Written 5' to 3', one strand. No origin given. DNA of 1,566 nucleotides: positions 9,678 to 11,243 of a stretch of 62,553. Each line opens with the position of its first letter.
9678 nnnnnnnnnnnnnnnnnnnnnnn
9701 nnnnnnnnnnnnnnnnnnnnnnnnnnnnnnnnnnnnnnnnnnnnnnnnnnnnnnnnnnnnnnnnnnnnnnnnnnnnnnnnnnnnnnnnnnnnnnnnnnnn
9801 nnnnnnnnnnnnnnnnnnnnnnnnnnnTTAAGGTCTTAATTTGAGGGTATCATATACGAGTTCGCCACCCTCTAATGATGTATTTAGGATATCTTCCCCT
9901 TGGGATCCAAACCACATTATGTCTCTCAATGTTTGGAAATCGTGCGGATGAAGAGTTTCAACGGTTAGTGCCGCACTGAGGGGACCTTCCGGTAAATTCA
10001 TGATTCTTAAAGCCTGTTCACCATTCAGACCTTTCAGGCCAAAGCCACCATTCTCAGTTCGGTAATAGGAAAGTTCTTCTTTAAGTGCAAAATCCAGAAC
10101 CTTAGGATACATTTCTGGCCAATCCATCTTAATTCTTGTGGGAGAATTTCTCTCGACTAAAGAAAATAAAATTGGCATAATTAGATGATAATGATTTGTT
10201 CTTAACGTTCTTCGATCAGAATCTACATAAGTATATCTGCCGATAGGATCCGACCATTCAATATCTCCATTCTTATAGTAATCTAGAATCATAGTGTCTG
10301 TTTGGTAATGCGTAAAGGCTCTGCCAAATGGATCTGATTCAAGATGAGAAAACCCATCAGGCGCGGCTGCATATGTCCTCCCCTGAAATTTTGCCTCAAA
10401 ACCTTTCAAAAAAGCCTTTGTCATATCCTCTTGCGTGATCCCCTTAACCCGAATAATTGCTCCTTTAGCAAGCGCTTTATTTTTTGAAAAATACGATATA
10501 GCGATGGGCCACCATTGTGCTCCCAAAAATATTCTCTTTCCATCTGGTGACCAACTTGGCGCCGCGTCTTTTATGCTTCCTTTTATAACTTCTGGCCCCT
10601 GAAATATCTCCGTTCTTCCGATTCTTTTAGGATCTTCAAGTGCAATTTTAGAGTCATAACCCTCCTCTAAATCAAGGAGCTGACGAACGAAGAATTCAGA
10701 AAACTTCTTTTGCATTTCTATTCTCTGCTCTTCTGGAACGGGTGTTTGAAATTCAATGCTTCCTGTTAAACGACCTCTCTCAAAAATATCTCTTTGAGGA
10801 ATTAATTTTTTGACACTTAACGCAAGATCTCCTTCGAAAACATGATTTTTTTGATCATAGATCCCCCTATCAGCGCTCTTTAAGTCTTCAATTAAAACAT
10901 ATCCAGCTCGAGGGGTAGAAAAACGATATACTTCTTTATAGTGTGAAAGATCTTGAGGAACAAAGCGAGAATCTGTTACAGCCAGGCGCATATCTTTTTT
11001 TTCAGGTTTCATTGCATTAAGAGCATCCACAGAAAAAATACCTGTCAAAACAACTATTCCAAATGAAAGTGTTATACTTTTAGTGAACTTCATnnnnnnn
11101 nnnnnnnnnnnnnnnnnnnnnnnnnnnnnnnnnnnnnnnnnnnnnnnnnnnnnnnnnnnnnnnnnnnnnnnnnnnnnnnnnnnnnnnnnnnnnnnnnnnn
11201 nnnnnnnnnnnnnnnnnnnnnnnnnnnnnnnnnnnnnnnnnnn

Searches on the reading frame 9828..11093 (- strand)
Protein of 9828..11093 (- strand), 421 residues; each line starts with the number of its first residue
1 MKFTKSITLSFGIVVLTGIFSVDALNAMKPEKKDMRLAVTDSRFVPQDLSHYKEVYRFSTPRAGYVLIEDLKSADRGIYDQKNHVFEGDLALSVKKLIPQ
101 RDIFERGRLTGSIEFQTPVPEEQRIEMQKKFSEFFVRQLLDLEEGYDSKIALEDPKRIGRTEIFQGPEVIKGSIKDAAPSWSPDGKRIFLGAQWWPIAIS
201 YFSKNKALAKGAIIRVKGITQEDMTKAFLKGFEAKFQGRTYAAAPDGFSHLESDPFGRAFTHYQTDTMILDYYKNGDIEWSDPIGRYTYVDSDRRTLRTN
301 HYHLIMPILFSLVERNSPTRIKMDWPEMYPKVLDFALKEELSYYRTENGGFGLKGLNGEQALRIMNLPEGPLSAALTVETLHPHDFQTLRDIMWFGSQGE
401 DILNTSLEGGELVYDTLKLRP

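Call 10: search_protein_families(library=ncbifam, proteins=[window:9828-11093:-], max_evalue=0.00001)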
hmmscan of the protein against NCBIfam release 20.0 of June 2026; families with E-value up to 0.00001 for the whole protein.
window:9828-11093:- (421 aa): 0 families

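Call 18: search_protein_families(library=pfam, proteins=[window:9828-11093:-], max_evalue=0.1)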
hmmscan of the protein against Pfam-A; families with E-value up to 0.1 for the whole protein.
window:9828-11093:- (421 aa): 2 families
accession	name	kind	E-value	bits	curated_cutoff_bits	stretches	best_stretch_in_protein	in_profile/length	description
PF07676.18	PD40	-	0.00031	21.1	20.9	1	168-188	3-23/38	WD40-like Beta Propeller Repeat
PF19658.4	DUF6161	-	0.018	14.9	27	1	122-158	44-83/216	Family of unknown function (DUF6161)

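Call 69: search_protein_families(library=padloc, proteins=[window:9828-11093:-], max_evalue=0.01)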
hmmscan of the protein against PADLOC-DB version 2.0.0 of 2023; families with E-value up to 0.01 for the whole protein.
window:9828-11093:- (421 aa): 0 families
